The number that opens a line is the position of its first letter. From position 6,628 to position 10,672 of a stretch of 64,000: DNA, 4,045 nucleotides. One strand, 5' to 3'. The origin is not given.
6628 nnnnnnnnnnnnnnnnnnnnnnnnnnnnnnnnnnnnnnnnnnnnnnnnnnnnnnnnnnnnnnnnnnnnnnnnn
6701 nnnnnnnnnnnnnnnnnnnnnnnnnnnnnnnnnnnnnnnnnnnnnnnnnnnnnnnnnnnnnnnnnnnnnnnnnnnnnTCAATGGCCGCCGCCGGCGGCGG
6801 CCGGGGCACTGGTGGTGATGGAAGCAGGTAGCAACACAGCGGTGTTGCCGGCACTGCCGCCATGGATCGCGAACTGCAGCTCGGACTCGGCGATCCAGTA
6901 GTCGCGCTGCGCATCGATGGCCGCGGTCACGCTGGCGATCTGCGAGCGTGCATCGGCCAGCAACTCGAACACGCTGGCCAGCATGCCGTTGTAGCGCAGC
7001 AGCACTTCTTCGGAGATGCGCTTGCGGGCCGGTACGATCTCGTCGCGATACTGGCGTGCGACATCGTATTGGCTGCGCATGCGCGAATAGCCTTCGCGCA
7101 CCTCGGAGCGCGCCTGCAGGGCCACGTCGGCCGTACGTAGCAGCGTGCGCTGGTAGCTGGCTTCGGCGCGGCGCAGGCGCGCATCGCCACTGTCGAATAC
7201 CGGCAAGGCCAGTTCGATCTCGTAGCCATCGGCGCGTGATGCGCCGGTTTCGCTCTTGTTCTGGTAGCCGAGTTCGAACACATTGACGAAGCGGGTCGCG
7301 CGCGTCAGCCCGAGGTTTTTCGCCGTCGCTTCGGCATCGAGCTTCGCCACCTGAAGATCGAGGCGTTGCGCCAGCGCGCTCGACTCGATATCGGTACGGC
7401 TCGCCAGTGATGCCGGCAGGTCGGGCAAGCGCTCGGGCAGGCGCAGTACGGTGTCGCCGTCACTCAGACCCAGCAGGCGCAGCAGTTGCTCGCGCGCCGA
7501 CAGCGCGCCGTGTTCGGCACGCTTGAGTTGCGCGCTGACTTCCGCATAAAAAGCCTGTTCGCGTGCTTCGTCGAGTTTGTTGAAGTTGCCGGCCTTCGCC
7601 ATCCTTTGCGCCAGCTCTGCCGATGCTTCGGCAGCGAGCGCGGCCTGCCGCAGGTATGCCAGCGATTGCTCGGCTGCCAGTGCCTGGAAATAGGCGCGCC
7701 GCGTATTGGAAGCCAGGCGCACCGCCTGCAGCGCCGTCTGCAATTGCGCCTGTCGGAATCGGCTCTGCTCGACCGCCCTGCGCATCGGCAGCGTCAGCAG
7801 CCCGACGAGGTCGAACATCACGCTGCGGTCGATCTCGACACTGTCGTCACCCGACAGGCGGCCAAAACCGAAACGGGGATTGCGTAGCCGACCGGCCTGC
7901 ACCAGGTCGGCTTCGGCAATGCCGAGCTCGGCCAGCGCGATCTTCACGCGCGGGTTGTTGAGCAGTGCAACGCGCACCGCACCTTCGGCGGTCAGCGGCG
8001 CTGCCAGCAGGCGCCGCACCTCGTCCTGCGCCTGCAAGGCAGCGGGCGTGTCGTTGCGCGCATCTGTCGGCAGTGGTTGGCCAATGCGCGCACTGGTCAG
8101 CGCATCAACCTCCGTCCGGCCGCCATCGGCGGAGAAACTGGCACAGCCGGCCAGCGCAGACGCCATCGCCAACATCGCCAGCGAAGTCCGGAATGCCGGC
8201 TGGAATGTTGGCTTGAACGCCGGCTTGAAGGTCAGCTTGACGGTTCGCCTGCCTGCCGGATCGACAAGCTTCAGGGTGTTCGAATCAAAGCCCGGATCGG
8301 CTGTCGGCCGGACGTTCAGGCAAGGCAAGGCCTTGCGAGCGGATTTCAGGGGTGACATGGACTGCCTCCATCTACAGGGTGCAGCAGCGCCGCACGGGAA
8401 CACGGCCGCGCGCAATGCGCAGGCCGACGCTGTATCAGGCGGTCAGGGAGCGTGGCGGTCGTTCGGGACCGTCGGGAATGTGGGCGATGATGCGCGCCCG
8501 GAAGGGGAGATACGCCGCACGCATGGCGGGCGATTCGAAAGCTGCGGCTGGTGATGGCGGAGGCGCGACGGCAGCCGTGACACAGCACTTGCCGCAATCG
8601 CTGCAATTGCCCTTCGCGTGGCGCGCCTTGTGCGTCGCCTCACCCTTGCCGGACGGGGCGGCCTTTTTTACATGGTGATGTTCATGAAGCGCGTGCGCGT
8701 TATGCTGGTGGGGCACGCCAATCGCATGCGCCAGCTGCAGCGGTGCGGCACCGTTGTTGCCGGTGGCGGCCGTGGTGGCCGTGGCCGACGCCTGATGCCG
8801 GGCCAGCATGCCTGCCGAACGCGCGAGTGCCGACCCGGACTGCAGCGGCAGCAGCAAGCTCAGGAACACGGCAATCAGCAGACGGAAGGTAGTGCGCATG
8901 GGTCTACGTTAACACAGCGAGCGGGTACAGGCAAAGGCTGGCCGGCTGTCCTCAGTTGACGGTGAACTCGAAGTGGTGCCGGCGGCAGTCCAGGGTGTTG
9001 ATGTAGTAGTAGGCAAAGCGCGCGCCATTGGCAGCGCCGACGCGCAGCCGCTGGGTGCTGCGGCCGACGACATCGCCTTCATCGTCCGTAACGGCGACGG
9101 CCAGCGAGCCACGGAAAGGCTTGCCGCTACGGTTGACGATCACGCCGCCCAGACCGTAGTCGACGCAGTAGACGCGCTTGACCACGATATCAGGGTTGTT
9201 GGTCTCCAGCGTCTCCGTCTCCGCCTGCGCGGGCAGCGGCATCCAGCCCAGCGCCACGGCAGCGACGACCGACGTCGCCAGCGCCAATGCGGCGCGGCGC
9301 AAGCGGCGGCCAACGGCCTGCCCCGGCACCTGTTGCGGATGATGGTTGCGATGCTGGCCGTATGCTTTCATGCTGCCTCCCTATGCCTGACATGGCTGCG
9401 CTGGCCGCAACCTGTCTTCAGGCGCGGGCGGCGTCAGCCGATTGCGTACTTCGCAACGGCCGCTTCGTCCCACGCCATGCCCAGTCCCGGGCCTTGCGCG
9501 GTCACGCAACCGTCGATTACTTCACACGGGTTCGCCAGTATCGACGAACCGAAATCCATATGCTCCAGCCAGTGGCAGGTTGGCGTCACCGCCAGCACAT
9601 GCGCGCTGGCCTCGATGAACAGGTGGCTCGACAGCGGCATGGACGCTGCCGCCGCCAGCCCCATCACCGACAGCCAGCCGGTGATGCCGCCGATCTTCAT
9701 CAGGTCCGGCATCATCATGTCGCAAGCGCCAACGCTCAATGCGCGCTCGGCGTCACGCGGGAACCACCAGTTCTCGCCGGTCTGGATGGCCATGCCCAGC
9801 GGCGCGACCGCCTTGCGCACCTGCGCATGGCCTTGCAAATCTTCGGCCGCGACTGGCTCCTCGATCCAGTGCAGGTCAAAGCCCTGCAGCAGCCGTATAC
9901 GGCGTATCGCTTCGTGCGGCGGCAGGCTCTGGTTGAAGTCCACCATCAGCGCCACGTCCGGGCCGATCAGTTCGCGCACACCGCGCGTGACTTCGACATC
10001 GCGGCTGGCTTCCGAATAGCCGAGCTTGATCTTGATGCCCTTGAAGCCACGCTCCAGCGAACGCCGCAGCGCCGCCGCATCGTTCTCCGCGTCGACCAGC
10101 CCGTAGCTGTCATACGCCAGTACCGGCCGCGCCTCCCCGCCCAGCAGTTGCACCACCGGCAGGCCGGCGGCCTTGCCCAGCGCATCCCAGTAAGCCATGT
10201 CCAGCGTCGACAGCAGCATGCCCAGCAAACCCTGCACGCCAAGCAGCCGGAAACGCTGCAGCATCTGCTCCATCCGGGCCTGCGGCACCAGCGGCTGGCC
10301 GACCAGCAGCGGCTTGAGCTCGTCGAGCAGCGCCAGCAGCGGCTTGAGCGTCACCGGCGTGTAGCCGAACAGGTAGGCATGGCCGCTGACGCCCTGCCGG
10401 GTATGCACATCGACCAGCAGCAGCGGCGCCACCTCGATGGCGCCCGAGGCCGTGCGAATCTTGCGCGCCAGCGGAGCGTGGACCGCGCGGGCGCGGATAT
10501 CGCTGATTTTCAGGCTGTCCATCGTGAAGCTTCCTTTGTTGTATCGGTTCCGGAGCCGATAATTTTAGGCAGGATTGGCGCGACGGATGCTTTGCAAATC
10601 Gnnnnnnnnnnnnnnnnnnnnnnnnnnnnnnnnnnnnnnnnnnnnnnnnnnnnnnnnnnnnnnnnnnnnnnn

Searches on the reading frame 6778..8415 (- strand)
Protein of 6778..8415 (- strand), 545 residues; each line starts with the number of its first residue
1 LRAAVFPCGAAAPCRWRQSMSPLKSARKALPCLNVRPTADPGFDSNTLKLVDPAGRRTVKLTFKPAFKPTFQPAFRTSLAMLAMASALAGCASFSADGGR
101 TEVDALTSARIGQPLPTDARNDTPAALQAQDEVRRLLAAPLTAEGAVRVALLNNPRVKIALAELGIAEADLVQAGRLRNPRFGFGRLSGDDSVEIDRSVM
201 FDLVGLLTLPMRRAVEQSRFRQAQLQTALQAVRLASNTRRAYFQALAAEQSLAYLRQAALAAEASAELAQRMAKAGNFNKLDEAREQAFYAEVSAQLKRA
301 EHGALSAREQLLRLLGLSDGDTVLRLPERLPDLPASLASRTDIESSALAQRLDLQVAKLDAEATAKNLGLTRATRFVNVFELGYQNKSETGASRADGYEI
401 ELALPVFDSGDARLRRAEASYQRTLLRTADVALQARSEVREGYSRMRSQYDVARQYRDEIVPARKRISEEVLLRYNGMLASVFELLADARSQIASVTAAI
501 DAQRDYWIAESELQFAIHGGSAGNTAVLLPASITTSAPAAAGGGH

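Call 67: search_protein_families(library=pfam, proteins=[window:6778-8415:-], max_evalue=0.00001)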
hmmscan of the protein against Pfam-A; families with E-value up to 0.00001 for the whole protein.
window:6778-8415:- (545 aa): 1 family
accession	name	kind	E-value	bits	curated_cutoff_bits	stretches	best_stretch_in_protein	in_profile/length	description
PF02321.23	OEP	-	1.1e-25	91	22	2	344-517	5-186/187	Outer membrane efflux protein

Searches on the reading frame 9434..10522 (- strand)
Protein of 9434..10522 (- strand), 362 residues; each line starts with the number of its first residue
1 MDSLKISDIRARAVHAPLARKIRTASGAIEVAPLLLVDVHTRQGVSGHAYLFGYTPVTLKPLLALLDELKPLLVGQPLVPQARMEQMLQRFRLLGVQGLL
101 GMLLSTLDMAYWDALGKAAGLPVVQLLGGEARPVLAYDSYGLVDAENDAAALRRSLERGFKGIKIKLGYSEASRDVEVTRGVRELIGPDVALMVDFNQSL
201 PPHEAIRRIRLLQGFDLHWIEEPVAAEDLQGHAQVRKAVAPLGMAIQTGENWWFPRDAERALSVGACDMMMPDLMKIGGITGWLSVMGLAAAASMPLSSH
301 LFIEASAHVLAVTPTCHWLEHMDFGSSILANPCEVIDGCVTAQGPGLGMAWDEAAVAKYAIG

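Call 67: search_protein_families(library=pfam, proteins=[window:9434-10522:-], max_evalue=0.00001)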
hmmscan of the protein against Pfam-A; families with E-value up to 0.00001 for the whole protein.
window:9434-10522:- (362 aa): 2 families
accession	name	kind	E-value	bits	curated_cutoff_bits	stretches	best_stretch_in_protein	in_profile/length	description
PF13378.12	MR_MLE_C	-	1.8e-54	185.2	29.4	1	149-354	3-218/219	Enolase C-terminal domain-like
PF02746.21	MR_MLE_N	-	1.1e-17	64.7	22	1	13-128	8-117/117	Mandelate racemase / muconate lactonizing enzyme, N-terminal domain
